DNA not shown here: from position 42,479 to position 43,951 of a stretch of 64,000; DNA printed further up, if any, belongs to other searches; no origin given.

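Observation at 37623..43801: Divergent unit: IorAB (aryl-pyruvate:ferredoxin oxidoreductase) versus VOC - DUF1989 - enolase-superfamily genes, with a TTTGAY-repeat operator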

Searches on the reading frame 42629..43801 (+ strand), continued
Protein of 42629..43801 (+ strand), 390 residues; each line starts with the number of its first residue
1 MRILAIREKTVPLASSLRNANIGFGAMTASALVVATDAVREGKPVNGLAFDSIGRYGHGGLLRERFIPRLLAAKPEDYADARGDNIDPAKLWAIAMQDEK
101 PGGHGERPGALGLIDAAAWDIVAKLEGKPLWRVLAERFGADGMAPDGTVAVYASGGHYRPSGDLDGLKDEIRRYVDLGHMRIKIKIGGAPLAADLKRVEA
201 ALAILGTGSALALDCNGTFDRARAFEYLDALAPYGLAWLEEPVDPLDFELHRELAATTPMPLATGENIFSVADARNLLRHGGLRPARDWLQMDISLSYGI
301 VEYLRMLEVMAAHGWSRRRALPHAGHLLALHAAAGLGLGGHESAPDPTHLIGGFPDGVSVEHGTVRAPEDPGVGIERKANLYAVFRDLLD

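Call 74: get_annotated_region(hit=H13, flank=8000)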
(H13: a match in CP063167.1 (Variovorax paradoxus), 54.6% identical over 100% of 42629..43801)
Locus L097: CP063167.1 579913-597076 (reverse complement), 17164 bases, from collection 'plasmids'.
description: Variovorax paradoxus strain VAI-C plasmid unnamed, complete sequence
organism: Variovorax paradoxus (NCBI taxid 34073)
taxonomy: Bacteria; Pseudomonadota; Betaproteobacteria; Burkholderiales; Comamonadaceae; Variovorax; Variovorax paradoxus
host: -; source: -; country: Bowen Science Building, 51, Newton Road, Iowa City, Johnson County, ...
typing (MOB-suite, as given by PLSDB): non-mobilizable
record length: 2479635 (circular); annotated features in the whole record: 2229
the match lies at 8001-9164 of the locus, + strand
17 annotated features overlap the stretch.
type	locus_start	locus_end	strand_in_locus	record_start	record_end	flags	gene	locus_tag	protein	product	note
CDS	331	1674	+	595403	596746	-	gdhA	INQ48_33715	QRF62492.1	NADP-specific glutamate dehydrogenase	-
CDS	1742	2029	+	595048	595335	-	-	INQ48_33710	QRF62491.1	type II toxin-antitoxin system Phd/YefM family antitoxin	-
CDS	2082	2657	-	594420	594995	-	-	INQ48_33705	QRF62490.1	dihydrofolate reductase family protein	-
CDS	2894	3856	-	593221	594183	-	-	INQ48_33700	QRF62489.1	tripartite tricarboxylate transporter substrate binding protein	-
CDS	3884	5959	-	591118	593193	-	-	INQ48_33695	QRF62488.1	metallophosphoesterase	-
CDS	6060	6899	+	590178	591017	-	-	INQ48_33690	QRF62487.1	IclR family transcriptional regulator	-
CDS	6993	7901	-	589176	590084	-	-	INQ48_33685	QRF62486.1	LysR family transcriptional regulator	-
CDS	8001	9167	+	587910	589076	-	-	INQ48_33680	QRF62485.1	mandelate racemase/muconate lactonizing enzyme family protein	-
CDS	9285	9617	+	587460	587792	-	-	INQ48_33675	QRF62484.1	hypothetical protein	-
CDS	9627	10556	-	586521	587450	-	-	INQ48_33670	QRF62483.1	LysR family transcriptional regulator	-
CDS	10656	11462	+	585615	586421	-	-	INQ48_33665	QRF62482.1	TIM barrel protein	-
CDS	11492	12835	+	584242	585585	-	-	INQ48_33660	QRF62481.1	Rieske 2Fe-2S domain-containing protein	-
CDS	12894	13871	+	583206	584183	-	-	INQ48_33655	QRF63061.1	tripartite tricarboxylate transporter substrate binding protein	-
CDS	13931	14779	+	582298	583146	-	-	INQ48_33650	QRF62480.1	fumarylacetoacetate hydrolase family protein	-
CDS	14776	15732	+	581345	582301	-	-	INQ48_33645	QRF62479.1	oxidoreductase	-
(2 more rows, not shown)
